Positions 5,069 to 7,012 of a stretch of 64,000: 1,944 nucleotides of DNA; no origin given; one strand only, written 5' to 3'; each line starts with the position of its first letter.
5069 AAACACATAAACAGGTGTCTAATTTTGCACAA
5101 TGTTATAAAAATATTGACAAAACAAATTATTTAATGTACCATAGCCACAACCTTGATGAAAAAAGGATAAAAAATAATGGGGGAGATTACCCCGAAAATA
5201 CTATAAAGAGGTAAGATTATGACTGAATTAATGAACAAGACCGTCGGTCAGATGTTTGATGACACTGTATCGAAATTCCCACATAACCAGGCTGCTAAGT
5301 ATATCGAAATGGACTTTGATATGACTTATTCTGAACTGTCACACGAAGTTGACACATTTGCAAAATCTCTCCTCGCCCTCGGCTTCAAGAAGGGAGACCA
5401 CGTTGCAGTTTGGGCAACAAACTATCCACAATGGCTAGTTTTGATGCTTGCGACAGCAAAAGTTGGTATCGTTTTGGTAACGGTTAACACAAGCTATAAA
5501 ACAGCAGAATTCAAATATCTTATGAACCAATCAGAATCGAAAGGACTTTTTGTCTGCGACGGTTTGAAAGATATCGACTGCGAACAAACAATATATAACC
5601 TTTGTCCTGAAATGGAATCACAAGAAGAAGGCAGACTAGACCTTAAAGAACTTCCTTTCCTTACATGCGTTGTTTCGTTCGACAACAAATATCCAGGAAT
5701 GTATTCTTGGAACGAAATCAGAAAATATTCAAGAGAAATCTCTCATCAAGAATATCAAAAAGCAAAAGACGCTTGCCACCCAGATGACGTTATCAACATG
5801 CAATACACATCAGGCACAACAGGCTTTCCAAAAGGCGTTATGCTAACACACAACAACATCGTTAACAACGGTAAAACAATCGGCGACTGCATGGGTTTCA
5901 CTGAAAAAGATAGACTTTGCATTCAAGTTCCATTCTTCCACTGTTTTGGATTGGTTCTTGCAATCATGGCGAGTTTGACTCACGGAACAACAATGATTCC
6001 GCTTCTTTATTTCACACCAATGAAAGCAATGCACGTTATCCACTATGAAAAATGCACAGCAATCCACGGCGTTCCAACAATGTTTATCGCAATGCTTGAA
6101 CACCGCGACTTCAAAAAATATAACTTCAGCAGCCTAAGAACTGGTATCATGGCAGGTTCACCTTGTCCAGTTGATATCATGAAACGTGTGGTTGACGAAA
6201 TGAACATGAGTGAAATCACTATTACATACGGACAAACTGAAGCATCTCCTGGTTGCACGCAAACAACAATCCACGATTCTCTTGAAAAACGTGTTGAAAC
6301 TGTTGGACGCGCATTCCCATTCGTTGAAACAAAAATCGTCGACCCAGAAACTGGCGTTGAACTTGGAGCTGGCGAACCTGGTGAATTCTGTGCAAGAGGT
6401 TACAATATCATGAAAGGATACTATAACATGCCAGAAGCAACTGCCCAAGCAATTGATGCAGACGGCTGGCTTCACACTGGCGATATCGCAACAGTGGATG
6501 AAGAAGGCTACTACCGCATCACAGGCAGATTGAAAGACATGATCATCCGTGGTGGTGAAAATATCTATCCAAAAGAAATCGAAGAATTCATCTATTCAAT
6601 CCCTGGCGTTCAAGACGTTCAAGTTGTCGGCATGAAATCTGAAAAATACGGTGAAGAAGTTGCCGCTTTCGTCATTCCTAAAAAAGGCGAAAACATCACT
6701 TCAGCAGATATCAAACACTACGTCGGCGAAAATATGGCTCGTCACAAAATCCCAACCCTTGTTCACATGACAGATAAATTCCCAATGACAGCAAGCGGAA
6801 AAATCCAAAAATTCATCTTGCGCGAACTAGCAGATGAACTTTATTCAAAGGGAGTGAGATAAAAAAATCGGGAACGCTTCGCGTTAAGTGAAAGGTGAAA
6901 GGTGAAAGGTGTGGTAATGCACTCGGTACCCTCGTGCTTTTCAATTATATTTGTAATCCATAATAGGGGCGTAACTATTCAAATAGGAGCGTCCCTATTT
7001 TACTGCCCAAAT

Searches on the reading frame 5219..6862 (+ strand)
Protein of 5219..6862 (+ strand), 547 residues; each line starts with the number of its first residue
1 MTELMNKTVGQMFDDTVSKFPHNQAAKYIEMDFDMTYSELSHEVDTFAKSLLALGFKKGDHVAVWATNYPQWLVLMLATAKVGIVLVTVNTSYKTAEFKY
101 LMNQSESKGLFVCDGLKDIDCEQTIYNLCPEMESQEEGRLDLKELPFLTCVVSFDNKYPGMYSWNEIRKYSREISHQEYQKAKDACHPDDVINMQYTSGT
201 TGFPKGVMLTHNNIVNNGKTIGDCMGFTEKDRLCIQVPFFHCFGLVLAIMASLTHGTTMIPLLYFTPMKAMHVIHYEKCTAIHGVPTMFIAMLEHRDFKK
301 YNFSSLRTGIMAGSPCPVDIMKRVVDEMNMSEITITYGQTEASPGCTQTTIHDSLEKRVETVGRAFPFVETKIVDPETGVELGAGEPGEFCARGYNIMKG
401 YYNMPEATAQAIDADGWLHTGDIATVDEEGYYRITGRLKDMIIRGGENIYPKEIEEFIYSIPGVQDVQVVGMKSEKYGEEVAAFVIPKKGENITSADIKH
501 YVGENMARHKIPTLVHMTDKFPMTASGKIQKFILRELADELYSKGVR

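Call 21: search_protein_families(library=ncbifam, proteins=[window:5219-6862:+])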
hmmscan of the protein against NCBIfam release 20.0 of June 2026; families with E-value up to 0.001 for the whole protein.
window:5219-6862:+ (547 aa): 111 families (the best 25 are shown)
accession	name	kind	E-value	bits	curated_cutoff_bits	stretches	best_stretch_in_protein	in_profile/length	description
NF009233.0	PRK12583.1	subfamily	3.1e-221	735.6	832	1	2-539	13-551/558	fatty acid CoA ligase family protein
NF004837.0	PRK06187.1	subfamily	3.1e-130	434.9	476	1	5-539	6-523/531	long-chain-fatty-acid--CoA ligase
NF005801.1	PRK07656.1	equivalog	2.7e-125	418.8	657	1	8-535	2-500/500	FadD3 family acyl-CoA ligase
NF006182.0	PRK08316.1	subfamily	1.9e-110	369.8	663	1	3-539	7-518/523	fatty acyl-CoA synthetase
NF005702.0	PRK07514.1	subfamily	1e-103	347.4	558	2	176-543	144-505/506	malonyl-CoA synthase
NF004758.0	PRK06087.1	equivalog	1e-96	324.5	736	1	6-536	23-533/548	medium-chain fatty-acid--CoA ligase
NF005307.0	PRK06839.1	equivalog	2.8e-93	313.2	748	1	32-537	25-492/496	o-succinylbenzoate--CoA ligase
NF004114.0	PRK05605.1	equivalog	6.7e-91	305.3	766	1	4-536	31-567/575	long-chain-fatty-acid--CoA ligase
NF006181.0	PRK08314.1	subfamily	1e-88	298.1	705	1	16-537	33-553/563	long-chain-fatty-acid--CoA ligase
NF052269.1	Staph_lig_FadD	equivalog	2e-87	293.6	650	2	179-540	139-495/499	long-chain-fatty-acid--CoA ligase FadD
NF002966.0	PRK03640.1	equivalog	1.1e-86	291.3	556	2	172-538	122-480/483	o-succinylbenzoate--CoA ligase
NF052580.1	Str24CoAsynCasG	equivalog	1.1e-84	284.8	750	2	180-531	179-543/548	steroid-24-oyl-CoA synthetase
NF004814.0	PRK06164.1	equivalog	6e-84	282.5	677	1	11-542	14-534/540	acyl-CoA synthetase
NF005220.0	PRK06710.1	equivalog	6.9e-84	281.9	1116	2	182-536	198-551/563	long-chain-fatty-acid--CoA ligase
NF005463.0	PRK07059.1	subfamily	3.4e-83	279.9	869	1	6-536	22-554/557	long-chain-fatty-acid--CoA ligase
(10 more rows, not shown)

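Call 49: find_homologous_proteins(query=window:5219-6859:+, max_evalue=1e-150)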
Query window:5219-6859:+ (547 aa): 7974 proteins with E <= 1e-150 among 8000 candidates; the best 120 are listed.
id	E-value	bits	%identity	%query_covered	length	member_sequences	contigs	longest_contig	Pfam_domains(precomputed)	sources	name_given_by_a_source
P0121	0.0e+0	1277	100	100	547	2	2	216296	PF00501.35,PF13193.13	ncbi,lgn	ncbi:MAG: AMP-binding protein [Bacillota bacterium]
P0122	0.0e+0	1224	95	100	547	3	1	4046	PF00501.35,PF13193.13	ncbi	-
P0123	0.0e+0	1016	80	99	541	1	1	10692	PF00501.35,PF13193.13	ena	-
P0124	1.0e-277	940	72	99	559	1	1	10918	PF00501.35,PF13193.13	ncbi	-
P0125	9.9e-266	900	69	99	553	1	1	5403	PF00501.35,PF13193.13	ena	-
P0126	1.0e-265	900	69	99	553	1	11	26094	PF00501.35,PF13193.13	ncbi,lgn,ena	-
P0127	1.5e-264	897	69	98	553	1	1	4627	PF00501.35,PF13193.13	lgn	-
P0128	8.2e-264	894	67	100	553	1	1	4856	PF00501.35,PF13193.13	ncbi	-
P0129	2.0e-263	893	69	98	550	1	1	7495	PF00501.35,PF13193.13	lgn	-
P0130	2.1e-263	893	69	99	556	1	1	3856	PF00501.35,PF13193.13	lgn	-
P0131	6.5e-263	891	69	99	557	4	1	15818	PF00501.35,PF13193.13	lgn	-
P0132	1.0e-262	890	68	99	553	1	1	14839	PF00501.35,PF13193.13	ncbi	-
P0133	1.3e-262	890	68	98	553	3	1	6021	PF00501.35,PF13193.13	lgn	-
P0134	2.7e-262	889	66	98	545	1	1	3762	PF00501.35,PF13193.13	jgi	jgi:fatty-acyl-CoA synthase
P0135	1.5e-260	883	69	99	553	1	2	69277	PF00501.35,PF13193.13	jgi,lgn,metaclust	metaclust:\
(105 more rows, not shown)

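Call 50: find_encoding_contigs(protein=P0122, flank=10000, max_places=3)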
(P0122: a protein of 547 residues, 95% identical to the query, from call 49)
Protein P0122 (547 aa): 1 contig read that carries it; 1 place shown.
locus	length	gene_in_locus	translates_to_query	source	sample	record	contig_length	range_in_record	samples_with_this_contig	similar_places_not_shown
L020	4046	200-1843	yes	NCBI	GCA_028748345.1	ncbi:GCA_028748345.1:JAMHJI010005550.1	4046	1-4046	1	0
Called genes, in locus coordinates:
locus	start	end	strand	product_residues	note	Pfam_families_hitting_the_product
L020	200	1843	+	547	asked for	PF00501:AMP-binding, PF13193:AMP-binding_C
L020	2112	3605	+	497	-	PF07613:DUF1576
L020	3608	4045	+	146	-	?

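Call 51: find_encoding_contigs(protein=P0123, flank=10000, max_places=3)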
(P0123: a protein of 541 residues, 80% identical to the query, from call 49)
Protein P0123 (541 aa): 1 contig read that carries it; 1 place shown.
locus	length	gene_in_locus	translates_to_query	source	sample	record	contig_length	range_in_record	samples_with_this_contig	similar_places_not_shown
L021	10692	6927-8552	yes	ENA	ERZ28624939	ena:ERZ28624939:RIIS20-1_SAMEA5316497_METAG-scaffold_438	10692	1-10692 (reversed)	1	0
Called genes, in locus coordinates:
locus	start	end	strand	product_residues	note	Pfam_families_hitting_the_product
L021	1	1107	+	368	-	?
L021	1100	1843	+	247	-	PF02775:TPP_enzyme_C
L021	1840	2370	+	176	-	PF01558:POR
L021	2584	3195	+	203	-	-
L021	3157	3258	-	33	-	-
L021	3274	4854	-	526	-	PF00072:Response_reg, PF12833:HTH_18, PF00165:HTH_AraC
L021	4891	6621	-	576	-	PF06580:His_kinase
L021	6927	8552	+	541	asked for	PF00501:AMP-binding, PF13193:AMP-binding_C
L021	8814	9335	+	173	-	PF04542:Sigma70_r2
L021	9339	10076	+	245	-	-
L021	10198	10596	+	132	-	-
